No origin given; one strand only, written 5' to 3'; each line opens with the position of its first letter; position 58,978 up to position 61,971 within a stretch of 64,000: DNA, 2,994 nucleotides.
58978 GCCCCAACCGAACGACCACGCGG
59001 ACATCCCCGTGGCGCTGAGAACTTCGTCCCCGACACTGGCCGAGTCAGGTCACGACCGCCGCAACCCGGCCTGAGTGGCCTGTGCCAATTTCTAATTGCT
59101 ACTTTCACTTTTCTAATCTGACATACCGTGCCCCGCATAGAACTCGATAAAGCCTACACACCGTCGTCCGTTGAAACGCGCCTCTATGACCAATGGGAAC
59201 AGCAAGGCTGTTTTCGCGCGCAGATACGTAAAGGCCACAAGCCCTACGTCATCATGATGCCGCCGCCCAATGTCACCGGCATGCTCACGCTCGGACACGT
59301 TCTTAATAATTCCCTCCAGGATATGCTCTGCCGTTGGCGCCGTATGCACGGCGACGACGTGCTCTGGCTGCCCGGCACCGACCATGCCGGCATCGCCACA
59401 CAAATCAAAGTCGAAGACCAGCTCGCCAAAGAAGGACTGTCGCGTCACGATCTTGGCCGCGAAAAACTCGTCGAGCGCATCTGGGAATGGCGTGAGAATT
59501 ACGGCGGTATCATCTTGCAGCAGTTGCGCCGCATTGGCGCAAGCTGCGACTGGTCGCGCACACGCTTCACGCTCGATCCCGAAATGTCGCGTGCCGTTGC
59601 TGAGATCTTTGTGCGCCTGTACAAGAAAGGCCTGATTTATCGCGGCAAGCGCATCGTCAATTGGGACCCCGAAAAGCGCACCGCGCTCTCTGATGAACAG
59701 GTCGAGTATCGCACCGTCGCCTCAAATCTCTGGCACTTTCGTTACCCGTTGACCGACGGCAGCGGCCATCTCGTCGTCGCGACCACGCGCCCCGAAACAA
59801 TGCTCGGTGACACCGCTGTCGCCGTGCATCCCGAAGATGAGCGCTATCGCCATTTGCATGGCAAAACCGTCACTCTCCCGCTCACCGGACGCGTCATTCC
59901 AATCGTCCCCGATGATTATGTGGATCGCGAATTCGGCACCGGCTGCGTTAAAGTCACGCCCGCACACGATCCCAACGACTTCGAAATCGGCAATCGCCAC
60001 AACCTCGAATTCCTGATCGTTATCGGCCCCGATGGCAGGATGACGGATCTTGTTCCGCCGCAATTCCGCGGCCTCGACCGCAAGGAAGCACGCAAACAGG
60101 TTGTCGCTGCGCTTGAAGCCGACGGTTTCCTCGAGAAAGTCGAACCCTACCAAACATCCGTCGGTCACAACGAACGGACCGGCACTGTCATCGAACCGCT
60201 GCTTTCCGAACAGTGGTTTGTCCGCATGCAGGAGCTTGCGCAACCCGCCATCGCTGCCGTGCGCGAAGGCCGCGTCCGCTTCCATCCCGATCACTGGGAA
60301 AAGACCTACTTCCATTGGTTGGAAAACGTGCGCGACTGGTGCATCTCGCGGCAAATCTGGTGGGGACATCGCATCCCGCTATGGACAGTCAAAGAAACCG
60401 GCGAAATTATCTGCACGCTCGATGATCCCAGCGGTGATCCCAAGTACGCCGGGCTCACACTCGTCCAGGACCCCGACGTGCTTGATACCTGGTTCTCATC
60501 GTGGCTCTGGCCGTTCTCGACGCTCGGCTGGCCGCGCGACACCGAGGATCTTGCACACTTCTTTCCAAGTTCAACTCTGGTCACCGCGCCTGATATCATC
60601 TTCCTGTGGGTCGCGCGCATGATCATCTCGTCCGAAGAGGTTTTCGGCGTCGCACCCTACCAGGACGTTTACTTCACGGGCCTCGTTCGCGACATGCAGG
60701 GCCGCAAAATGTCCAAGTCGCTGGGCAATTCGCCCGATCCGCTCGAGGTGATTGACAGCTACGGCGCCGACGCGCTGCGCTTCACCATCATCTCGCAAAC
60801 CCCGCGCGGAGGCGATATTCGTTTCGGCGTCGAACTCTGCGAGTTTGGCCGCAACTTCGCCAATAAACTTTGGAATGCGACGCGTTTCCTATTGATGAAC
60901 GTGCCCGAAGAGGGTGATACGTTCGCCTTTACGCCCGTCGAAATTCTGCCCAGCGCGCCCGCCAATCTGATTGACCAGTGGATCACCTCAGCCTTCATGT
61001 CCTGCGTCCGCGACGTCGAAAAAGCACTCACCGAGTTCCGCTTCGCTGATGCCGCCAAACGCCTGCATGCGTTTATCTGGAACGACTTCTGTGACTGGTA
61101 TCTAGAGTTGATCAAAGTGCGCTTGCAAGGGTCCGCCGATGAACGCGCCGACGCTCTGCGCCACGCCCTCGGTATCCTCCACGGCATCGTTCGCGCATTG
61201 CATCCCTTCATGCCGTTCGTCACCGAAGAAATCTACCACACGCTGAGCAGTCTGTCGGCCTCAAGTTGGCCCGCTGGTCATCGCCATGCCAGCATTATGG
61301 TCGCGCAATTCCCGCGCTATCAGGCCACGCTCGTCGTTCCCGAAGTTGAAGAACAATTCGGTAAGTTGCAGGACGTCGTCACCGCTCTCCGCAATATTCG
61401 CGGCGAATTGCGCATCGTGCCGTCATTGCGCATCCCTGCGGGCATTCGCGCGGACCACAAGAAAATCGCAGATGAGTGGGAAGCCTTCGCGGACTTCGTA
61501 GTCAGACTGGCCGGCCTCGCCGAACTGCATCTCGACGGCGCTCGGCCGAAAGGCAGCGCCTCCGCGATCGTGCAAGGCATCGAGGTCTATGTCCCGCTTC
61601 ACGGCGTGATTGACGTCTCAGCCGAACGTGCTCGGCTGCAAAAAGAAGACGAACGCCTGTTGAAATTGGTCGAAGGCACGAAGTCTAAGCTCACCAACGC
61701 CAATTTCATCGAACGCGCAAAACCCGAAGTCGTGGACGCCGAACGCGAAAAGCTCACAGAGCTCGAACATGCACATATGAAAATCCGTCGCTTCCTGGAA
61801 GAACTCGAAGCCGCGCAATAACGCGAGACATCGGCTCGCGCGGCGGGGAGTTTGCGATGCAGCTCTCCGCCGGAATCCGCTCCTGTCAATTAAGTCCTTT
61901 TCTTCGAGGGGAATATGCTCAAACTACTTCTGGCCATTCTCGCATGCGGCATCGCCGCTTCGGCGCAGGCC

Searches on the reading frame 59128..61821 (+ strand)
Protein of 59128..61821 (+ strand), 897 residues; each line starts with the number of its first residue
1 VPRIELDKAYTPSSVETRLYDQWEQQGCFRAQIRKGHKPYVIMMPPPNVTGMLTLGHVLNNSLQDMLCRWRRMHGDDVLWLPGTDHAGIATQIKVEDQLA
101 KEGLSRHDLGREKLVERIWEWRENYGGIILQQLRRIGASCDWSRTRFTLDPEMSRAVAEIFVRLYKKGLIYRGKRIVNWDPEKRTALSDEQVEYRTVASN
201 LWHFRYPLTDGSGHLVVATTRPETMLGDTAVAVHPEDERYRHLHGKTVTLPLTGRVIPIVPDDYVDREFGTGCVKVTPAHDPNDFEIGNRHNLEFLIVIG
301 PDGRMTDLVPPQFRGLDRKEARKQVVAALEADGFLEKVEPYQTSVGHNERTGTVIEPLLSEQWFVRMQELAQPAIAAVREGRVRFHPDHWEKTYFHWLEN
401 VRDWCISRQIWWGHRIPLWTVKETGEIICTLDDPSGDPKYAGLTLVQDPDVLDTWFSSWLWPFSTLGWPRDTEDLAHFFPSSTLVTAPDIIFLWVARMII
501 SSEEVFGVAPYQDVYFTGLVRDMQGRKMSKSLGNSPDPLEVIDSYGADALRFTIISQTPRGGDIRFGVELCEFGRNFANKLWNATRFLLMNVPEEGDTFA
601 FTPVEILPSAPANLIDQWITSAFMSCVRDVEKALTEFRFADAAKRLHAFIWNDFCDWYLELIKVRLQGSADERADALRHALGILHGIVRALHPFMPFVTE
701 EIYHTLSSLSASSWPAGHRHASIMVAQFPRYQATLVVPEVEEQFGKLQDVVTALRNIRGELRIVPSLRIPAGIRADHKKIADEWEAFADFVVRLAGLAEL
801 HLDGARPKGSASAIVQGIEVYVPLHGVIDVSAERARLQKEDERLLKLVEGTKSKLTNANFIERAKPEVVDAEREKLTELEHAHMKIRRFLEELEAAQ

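Call 24: search_protein_families(library=pfam, proteins=[window:59128-61821:+], max_evalue=0.00001)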
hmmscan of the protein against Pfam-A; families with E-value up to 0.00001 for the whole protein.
window:59128-61821:+ (897 aa): 5 families
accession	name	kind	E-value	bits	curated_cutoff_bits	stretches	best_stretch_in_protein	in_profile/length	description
PF00133.28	tRNA-synt_1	-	7.6e-139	463.5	22.7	1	19-566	2-413/414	tRNA synthetases class I (I, L, M and V)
PF08264.19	Anticodon_1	-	8.6e-35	120.2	25.1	1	616-768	1-143/148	Anticodon-binding domain of tRNA ligase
PF09334.17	tRNA-synt_1g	-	2.1e-21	76.6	20.1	1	42-193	3-136/391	tRNA synthetases class I (M)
PF10458.14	Val_tRNA-synt_C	-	2.6e-12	47.2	25.9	1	829-893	1-65/66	Valyl tRNA synthetase tRNA binding arm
PF13603.12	tRNA-synt_1_2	-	1.9e-11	44.3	25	1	244-304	85-145/185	Leucyl-tRNA synthetase, editing domain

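Call 27: find_homologous_proteins(query=window:59128-61821:+, max_evalue=1e-50)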
Query window:59128-61821:+ (897 aa): 8000 proteins with E <= 1e-50 among 8000 candidates; the best 120 are listed.
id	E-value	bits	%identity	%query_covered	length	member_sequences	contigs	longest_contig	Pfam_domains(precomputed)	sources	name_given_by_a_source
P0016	0.0e+0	1939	90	100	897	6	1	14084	PF09334.18,PF08264.20,PF13603.13,PF00133.29,PF10458.15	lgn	-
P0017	0.0e+0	1849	86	100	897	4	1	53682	PF09334.18,PF08264.20,PF13603.13,PF00133.29,PF10458.15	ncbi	-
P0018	0.0e+0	1846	86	100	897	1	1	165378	PF09334.18,PF08264.20,PF13603.13,PF00133.29,PF10458.15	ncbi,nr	ncbi:MAG: valine--tRNA ligase [bacterium]|nr:valine--tRNA ligase [bacterium]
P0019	0.0e+0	1810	85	100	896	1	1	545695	PF09334.18,PF08264.20,PF13603.13,PF00133.29,PF10458.15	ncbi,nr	ncbi:MAG: valine--tRNA ligase [bacterium]|nr:valine--tRNA ligase [bacterium]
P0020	0.0e+0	1809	84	100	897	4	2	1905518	PF09334.18,PF08264.20,PF13603.13,PF00133.29,PF10458.15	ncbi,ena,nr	ncbi:MAG: valine--tRNA ligase [Calditrichaeota bacterium]|nr:valine--tRNA ligase [Calditrichota bact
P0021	0.0e+0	1809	84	100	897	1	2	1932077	PF09334.18,PF08264.20,PF13603.13,PF00133.29,PF10458.15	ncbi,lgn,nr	ncbi:MAG: valine--tRNA ligase [Calditrichaeota bacterium]|nr:valine--tRNA ligase [Calditrichota bact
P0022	0.0e+0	1807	84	100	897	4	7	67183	PF09334.18,PF08264.20,PF13603.13,PF00133.29,PF10458.15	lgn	-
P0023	0.0e+0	1802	84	100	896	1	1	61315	PF09334.18,PF08264.20,PF13603.13,PF00133.29,PF10458.15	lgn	-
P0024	0.0e+0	1800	84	100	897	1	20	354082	PF09334.18,PF08264.20,PF13603.13,PF00133.29,PF10458.15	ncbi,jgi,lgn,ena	-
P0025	0.0e+0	1790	84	100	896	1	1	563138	PF09334.18,PF08264.20,PF13603.13,PF00133.29,PF10458.15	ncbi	-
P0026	0.0e+0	1750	82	100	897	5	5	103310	PF09334.18,PF08264.20,PF13603.13,PF00133.29,PF10458.15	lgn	-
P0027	0.0e+0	1666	77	100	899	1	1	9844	PF09334.18,PF08264.20,PF13603.13,PF00133.29,PF10458.15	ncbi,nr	ncbi:valine--tRNA ligase [bacterium]|nr:valine--tRNA ligase [bacterium]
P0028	0.0e+0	1507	70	100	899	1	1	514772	PF09334.18,PF08264.20,PF13603.13,PF00133.29,PF10458.15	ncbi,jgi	ncbi:MAG TPA: valine--tRNA ligase [bacterium]|jgi:valyl-tRNA synthetase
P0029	0.0e+0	1504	70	100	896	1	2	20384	PF09334.18,PF08264.20,PF13603.13,PF00133.29,PF10458.15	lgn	-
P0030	0.0e+0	1494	70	100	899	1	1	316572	PF09334.18,PF08264.20,PF13603.13,PF00133.29,PF10458.15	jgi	jgi:valyl-tRNA synthetase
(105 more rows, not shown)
